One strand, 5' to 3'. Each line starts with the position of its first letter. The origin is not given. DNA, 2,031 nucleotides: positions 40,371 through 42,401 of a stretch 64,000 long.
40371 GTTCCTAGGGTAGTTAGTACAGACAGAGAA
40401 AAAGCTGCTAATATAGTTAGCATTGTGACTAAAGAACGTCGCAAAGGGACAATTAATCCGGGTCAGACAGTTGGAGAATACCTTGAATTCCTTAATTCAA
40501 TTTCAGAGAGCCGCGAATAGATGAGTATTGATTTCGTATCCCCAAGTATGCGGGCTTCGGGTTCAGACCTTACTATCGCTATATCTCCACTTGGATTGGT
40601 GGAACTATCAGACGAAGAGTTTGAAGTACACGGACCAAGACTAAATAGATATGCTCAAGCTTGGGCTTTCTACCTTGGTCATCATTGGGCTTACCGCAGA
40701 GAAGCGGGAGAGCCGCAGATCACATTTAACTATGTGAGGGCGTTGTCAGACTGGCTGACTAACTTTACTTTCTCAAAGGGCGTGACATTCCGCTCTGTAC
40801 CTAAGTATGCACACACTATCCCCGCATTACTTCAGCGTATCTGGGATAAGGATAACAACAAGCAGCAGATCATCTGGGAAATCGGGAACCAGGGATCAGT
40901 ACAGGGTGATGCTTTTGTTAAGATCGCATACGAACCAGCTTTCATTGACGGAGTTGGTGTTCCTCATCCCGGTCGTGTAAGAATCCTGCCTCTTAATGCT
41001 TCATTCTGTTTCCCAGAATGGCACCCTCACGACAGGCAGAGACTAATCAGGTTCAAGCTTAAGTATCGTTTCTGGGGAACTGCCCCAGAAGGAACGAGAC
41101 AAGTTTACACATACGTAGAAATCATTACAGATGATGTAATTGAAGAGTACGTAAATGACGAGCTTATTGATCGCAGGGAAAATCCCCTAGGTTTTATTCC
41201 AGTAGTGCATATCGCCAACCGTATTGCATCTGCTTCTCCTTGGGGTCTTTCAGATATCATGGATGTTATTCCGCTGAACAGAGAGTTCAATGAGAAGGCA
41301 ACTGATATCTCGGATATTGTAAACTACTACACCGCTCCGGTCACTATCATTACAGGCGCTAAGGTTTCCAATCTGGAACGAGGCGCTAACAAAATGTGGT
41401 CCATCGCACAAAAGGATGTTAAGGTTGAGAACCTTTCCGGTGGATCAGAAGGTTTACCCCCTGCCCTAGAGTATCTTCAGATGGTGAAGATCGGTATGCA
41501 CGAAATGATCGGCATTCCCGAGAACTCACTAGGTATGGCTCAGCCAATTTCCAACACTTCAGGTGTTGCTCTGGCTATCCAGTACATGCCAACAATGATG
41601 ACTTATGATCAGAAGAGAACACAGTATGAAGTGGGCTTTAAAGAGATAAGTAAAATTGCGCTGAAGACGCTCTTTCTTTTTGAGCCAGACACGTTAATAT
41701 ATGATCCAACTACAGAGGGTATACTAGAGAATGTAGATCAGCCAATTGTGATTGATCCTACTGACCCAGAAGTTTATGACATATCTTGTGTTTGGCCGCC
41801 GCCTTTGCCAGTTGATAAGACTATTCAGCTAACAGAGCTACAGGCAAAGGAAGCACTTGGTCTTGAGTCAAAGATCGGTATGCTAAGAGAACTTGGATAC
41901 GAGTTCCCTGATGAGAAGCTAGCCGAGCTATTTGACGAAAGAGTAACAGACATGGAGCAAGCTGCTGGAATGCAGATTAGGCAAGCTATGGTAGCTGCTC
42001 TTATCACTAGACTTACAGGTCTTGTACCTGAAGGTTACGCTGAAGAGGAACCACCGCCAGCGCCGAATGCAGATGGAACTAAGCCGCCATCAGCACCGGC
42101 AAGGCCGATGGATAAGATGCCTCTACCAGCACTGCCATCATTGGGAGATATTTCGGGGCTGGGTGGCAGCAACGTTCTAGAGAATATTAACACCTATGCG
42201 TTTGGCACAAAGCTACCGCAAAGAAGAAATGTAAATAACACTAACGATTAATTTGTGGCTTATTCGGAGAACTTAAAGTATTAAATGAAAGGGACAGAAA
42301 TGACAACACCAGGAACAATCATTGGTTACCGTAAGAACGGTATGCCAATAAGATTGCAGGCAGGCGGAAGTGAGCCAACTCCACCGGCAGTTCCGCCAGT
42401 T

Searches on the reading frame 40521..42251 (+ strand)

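Call 10: search_protein_families(library=pfam, proteins=[window:40521-42251:+], max_evalue=0.01)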
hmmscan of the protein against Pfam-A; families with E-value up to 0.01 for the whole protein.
window:40521-42251:+ (576 aa): 1 family
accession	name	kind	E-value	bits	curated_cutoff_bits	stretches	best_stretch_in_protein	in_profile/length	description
PF05133.19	SPP1_portal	-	4.5e-16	59.3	25.5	1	40-388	11-349/416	Phage portal protein, SPP1 Gp6-like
